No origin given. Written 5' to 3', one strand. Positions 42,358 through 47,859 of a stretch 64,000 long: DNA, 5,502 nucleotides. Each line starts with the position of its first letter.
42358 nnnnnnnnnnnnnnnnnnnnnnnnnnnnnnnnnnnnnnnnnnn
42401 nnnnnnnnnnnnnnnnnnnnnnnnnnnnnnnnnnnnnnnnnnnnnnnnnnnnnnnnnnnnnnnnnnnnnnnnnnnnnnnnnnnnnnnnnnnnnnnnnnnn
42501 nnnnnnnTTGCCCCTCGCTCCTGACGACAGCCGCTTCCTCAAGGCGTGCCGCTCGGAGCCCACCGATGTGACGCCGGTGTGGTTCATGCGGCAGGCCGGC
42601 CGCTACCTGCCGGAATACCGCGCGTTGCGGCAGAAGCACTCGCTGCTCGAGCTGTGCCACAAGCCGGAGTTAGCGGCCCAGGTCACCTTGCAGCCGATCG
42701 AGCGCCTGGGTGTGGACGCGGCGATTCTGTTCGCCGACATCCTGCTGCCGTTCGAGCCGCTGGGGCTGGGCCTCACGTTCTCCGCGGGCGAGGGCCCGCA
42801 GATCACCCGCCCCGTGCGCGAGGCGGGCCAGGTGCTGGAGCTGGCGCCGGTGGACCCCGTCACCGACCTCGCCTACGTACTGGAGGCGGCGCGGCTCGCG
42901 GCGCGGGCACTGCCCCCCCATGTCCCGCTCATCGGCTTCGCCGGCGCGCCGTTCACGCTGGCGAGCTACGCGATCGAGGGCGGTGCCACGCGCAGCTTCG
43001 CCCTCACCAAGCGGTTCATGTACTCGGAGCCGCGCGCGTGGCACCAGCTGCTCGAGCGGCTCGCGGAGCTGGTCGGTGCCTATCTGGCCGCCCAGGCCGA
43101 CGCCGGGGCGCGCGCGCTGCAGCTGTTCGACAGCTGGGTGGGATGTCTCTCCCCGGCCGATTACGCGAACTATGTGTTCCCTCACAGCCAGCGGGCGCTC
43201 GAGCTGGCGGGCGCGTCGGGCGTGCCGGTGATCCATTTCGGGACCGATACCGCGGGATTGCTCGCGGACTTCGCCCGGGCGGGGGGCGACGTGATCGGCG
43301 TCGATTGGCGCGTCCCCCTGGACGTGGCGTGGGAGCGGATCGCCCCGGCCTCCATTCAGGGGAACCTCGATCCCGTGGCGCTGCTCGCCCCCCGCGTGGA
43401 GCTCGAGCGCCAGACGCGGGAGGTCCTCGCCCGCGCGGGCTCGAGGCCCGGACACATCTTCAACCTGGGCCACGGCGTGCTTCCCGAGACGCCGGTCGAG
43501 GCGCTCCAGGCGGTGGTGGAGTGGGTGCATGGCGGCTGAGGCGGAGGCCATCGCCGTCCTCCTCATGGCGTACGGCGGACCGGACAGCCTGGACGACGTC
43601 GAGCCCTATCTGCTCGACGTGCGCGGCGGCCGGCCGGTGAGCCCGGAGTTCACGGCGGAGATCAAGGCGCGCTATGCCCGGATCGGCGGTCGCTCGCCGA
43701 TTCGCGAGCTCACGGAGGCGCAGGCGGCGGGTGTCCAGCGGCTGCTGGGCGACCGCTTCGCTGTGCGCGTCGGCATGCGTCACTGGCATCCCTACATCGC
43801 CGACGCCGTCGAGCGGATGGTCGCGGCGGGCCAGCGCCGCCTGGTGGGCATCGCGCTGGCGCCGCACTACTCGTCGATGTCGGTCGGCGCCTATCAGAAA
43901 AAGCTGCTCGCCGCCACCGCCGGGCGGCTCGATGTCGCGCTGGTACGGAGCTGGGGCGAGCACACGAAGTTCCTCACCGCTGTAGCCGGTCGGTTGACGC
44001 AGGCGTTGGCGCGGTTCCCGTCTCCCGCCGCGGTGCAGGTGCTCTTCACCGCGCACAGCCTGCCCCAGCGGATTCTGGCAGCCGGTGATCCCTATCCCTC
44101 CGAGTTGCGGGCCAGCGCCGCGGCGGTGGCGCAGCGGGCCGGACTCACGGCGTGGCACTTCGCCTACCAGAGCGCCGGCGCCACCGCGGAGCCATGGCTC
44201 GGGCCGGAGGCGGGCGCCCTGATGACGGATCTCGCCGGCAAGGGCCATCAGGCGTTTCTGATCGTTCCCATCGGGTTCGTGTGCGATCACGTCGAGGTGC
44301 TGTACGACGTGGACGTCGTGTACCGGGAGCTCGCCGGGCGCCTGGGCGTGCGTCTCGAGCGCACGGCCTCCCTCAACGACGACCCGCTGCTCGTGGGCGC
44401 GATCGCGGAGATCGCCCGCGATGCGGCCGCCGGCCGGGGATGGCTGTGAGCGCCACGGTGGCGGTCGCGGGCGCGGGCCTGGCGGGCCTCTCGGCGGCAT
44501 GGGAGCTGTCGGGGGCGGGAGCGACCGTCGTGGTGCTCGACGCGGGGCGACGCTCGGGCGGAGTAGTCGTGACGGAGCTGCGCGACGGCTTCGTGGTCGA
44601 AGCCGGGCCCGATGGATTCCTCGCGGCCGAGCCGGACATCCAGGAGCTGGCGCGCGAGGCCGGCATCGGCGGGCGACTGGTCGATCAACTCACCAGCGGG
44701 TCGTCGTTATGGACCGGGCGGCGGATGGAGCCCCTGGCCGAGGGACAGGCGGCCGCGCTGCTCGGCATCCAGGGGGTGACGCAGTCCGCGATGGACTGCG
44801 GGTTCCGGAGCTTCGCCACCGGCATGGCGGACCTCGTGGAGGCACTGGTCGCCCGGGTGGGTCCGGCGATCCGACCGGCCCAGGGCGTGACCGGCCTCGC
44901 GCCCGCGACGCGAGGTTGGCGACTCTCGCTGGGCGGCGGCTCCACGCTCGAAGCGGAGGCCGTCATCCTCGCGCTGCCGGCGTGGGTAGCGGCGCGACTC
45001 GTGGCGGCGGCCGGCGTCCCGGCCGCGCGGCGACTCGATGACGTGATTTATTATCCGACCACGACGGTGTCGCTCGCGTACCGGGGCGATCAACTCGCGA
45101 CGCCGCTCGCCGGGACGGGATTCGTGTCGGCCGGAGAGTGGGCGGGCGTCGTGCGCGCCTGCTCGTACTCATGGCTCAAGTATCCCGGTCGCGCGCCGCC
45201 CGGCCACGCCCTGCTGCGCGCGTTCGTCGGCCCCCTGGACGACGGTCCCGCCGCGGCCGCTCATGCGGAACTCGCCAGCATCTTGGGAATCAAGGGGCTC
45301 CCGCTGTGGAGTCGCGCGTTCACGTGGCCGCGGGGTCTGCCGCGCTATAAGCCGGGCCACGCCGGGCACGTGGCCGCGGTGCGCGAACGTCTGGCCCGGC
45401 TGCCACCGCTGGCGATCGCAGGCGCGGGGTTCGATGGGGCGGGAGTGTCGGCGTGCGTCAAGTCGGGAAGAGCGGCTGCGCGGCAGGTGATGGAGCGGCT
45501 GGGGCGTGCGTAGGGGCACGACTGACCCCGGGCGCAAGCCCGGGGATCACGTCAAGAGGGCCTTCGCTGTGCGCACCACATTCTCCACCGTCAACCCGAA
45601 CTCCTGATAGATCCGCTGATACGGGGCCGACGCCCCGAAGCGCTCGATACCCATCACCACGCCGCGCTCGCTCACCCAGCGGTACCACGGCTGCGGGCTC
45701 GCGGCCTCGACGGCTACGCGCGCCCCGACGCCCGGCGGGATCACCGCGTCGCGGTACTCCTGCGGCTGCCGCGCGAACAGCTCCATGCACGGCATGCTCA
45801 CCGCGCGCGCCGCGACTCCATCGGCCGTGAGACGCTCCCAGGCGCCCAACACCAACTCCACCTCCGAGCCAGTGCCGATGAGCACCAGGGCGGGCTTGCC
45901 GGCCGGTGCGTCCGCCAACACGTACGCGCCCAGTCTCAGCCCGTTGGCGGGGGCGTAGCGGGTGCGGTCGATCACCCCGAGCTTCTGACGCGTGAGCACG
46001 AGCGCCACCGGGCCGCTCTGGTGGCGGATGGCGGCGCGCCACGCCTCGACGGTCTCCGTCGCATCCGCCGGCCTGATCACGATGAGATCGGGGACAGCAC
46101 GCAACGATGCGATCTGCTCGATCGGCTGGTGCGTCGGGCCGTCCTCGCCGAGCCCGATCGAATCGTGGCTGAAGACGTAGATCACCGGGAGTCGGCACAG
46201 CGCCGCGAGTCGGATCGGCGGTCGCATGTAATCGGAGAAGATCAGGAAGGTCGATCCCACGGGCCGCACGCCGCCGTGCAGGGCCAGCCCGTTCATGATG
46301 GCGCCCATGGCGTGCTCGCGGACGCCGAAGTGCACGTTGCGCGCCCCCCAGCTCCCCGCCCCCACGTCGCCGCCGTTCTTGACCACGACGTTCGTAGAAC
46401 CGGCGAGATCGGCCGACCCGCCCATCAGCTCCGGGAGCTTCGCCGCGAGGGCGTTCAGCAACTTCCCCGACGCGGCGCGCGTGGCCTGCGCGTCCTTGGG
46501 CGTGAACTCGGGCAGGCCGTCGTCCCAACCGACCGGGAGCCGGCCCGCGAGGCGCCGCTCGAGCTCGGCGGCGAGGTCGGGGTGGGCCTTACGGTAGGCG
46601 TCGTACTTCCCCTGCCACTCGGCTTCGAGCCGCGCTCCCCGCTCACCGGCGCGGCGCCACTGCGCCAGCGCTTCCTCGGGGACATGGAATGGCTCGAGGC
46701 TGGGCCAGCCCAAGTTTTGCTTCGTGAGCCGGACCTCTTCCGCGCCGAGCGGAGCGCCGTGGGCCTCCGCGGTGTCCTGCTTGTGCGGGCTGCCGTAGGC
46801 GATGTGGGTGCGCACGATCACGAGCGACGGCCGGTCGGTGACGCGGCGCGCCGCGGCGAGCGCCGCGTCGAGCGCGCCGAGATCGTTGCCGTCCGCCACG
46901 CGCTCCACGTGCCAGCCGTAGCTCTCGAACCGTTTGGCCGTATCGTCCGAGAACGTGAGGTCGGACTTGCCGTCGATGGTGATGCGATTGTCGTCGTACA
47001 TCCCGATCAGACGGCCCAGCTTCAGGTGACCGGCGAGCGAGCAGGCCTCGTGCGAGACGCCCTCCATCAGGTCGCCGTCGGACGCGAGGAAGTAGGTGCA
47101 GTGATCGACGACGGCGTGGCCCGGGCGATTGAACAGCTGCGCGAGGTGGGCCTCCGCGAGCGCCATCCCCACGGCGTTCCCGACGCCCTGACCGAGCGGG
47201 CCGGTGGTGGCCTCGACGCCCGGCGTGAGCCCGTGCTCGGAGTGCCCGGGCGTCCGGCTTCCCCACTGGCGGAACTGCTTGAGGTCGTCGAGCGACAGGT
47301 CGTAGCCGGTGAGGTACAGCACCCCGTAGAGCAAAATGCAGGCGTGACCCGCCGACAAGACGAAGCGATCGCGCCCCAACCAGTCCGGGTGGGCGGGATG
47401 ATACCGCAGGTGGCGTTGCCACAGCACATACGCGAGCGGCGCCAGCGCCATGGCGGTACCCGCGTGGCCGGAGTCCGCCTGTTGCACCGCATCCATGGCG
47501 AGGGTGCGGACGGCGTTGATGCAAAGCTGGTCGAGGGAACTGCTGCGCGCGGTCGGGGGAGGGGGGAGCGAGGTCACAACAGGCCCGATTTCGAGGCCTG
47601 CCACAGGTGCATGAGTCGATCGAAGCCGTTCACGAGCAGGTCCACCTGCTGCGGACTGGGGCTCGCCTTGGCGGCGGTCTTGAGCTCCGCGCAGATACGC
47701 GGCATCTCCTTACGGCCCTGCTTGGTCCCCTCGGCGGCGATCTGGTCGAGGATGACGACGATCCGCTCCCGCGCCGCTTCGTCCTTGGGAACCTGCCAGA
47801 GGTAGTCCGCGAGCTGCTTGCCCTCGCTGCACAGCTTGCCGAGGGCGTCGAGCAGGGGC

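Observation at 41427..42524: HemQ/ChdC fused to a Rieske [2Fe-2S] ferredoxin domain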

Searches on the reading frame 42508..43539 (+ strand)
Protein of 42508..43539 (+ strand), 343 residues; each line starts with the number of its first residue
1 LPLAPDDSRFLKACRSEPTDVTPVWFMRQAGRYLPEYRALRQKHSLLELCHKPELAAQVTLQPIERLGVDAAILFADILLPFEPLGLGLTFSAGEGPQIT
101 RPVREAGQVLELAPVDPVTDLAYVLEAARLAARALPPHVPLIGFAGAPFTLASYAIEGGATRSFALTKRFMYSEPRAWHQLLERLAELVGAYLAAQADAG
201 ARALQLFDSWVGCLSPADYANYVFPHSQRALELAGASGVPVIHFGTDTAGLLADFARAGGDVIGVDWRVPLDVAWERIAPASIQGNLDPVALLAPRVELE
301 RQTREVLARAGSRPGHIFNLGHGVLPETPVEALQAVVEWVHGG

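Call 3: search_protein_families(library=pfam, proteins=[window:42508-43539:+], max_evalue=0.01)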
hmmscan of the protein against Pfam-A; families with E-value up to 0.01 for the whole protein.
window:42508-43539:+ (343 aa): 1 family
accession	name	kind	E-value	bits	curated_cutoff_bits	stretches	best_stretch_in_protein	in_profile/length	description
PF01208.23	URO-D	-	3.6e-124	414.7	23.9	1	7-341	3-344/346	Uroporphyrinogen decarboxylase (URO-D)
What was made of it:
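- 42508..43539 (+): hemE (uroporphyrinogen decarboxylase); its TTG start overlaps the end of the fusion gene by 17 nt. PF01208 3.6e-124 (call 3).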

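Call 27: search_protein_families(library=ncbifam, proteins=[window:42508-43539:+], max_evalue=0.00001)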
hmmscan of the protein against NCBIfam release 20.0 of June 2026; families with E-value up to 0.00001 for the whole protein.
window:42508-43539:+ (343 aa): 5 families
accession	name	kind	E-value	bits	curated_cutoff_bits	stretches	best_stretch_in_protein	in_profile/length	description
TIGR01464.1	hemE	equivalog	6.7e-122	406.7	302.95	1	10-341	2-337/338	uroporphyrinogen decarboxylase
TIGR01463.1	mtaA_cmuA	subfamily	2.9e-23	82.7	235.4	1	51-338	47-333/340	MtaA/CmuA family methyltransferase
NF004889.0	PRK06252.1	subfamily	4e-17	62.2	244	1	121-340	121-333/340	methylcobalamin:coenzyme M methyltransferase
NF041608.1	methylcob_mtaseMtbA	equivalog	1.5e-15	57.1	600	1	122-339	122-333/339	methylcobamide:CoM methyltransferase MtbA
NF040654.1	MtaA_Meth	equivalog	4.6e-11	42.2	400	1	122-338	120-330/337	methylcobamide:CoM methyltransferase MtaA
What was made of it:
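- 42508..43539 (+): TIGR01464 scores 406.7, above its cutoff of 303 (call 27).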

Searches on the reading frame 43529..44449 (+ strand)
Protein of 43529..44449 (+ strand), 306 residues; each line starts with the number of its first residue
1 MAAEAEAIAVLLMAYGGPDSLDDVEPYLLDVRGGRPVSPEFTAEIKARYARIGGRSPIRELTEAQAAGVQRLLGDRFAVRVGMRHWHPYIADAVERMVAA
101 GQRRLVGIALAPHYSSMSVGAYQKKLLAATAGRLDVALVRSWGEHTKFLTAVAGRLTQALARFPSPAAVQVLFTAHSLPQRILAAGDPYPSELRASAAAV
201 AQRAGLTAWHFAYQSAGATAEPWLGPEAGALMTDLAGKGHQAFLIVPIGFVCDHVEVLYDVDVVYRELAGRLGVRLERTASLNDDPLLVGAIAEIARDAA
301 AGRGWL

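Call 3: search_protein_families(library=pfam, proteins=[window:43529-44449:+], max_evalue=0.01)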
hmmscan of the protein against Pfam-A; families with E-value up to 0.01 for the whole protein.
window:43529-44449:+ (306 aa): 1 family
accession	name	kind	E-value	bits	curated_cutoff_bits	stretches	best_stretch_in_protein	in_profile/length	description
PF00762.24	Ferrochelatase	-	2.6e-79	266.9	27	1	8-298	2-315/317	Ferrochelatase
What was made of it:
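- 43529..44449 (+): hemH/cpfC (ferrochelatase), 306 aa, with a single Cys and therefore no [2Fe-2S] motif. PF00762 2.6e-79 (call 3).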

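Call 27: search_protein_families(library=ncbifam, proteins=[window:43529-44449:+], max_evalue=0.00001)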
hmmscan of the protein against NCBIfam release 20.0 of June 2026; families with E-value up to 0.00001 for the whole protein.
window:43529-44449:+ (306 aa): 3 families
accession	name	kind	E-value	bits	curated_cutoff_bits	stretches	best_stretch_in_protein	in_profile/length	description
NF009095.0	PRK12435.1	subfamily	5e-68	229.5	455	1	7-296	4-303/311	ferrochelatase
TIGR00109.1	hemH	equivalog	1.8e-66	224.8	124.6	1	7-295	5-316/322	ferrochelatase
NF000689.1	PRK00035.2-1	equivalog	1.2e-56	191.9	408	1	9-297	4-308/311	ferrochelatase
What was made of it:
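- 43529..44449 (+): TIGR00109 scores 224.8, above its cutoff of 124.6 (call 27).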

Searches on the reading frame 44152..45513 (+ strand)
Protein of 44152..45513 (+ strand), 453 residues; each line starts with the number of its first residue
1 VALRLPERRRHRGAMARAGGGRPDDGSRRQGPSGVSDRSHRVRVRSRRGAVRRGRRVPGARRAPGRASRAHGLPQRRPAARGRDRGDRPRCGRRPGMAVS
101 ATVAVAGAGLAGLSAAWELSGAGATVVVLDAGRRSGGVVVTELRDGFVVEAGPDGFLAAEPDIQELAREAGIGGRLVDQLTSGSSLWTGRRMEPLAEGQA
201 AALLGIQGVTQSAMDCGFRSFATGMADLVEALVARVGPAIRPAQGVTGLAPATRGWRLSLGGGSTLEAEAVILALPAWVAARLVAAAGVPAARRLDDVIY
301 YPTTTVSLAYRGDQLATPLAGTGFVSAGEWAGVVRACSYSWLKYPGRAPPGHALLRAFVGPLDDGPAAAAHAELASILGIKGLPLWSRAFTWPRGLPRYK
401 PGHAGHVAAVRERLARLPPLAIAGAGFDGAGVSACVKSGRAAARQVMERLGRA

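Call 3: search_protein_families(library=pfam, proteins=[window:44152-45513:+], max_evalue=0.01)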
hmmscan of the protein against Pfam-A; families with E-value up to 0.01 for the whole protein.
window:44152-45513:+ (453 aa): 8 families
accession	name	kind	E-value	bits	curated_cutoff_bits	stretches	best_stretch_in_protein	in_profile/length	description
PF01593.30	Amino_oxidase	-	7.9e-28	98.4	19.8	2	181-447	178-443/443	Flavin containing amine oxidoreductase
PF13450.12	NAD_binding_8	-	3.4e-12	46.9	21.9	1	105-169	1-67/68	NAD(P)-binding Rossmann-like domain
PF01266.30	DAO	-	3.1e-05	24.1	27.9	1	103-136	2-35/353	FAD dependent oxidoreductase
PF00890.30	FAD_binding_2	-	0.0016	18.2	20.4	1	103-137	2-36/414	FAD binding domain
PF07992.20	Pyr_redox_2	-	0.0032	17.4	26.1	0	102-133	2-33/291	Pyridine nucleotide-disulphide oxidoreductase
PF01494.25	FAD_binding_3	-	0.0037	17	22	1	101-131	2-32/349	FAD binding domain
PF12831.13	FAD_oxidored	-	0.006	16.4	27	1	103-180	2-68/416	FAD dependent oxidoreductase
PF01262.27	AlaDh_PNT_C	-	0.0061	16.4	23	0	100-131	28-59/214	Alanine dehydrogenase/PNT, C-terminal domain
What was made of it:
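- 44440..45513 (+): hemY/cgoX-type FAD oxidase (coproporphyrinogen/protoporphyrinogen oxidase family). Amino_oxidase and NAD_binding_8 domains (call 3).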

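Call 27: search_protein_families(library=ncbifam, proteins=[window:44152-45513:+], max_evalue=0.00001)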
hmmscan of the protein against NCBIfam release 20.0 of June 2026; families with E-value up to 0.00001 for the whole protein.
window:44152-45513:+ (453 aa): 13 families
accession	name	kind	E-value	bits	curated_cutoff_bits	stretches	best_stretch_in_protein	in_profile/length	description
NF008845.0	PRK11883.1-5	equivalog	1e-44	152.6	560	2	215-450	221-465/468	protoporphyrinogen oxidase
NF008841.0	PRK11883.1-1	equivalog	2.4e-40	138.8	517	2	217-451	214-452/453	protoporphyrinogen oxidase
TIGR00562.1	proto_IX_ox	equivalog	7.2e-35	120.5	97.85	2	210-448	221-466/470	protoporphyrinogen oxidase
NF009081.0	PRK12416.1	equivalog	1.2e-16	60.7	702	1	211-451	211-462/466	protoporphyrinogen oxidase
TIGR03467.1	HpnE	equivalog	3.3e-12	46.4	283.05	1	103-143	1-41/430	hydroxysqualene dehydroxylase HpnE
NF008843.0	PRK11883.1-3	equivalog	3.6e-10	39.5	406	1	104-160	5-63/424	protoporphyrinogen oxidase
NF005548.0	PRK07208.1-4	equivalog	1e-09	37.6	389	1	102-169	5-72/488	hypothetical protein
TIGR02731.1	phytoene_desat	equivalog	2e-09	36.7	569.4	1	103-176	2-76/453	15-cis-phytoene desaturase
NF005560.0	PRK07233.1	equivalog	2.3e-09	36.6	252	1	102-188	2-88/435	hypothetical protein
NF005547.0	PRK07208.1-3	equivalog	8.8e-09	34.6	380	1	102-169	6-73/465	hypothetical protein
TIGR02734.1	crtI_fam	subfamily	7.8e-08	31.4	238.1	1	103-157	1-55/504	phytoene desaturase family protein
NF045637.1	carotdesatCrtDProt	equivalog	1.3e-06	27.3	580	1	103-171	1-68/485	1-hydroxycarotenoid 3,4-desaturase CrtD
NF058655.1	CrtID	equivalog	5.7e-06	25.4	640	1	103-158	1-56/478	bifunctional phytoene desaturase/3,4-desaturase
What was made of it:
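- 44440..45513 (+): TIGR00562 scores 120.5, above its cutoff of 97.85 (call 27).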

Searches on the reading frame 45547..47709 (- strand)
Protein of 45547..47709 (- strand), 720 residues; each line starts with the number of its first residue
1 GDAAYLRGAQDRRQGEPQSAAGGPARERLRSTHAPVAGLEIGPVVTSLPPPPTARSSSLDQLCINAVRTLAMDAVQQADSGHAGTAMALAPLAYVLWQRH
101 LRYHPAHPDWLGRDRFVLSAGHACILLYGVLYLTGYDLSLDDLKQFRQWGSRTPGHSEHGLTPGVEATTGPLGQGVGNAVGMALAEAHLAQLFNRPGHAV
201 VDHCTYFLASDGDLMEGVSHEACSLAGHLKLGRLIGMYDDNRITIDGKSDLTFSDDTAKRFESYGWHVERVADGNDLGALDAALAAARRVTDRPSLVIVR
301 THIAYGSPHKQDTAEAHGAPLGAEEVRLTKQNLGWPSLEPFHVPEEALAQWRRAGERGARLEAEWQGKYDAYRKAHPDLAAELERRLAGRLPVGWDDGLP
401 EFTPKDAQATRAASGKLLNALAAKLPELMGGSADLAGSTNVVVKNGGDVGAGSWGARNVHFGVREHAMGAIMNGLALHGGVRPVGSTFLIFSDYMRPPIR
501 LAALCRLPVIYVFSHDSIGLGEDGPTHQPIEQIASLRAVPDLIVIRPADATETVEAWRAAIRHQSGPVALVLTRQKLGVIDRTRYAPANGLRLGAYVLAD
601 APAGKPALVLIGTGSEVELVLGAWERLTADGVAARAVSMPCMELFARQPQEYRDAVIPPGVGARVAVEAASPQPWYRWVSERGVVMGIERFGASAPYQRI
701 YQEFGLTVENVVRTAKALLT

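Call 26: search_protein_families(library=pfam, proteins=[window:45547-47709:-], max_evalue=0.001)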
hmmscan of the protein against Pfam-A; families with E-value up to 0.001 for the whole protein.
window:45547-47709:- (720 aa): 4 families
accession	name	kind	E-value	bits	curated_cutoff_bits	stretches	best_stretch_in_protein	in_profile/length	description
PF00456.26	Transketolase_N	-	3e-144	480.5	22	1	60-392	2-334/334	Transketolase, thiamine diphosphate binding domain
PF02779.29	Transket_pyr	-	1.9e-54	184.3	27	1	408-577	3-172/174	Transketolase, pyrimidine binding domain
PF22613.1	Transketolase_C_1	-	2e-38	131.5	27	1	594-707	1-113/113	Transketolase-like TK C-terminal domain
PF02780.25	Transketolase_C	-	7.5e-08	32.8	25.9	1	605-711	9-124/124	Transketolase, C-terminal domain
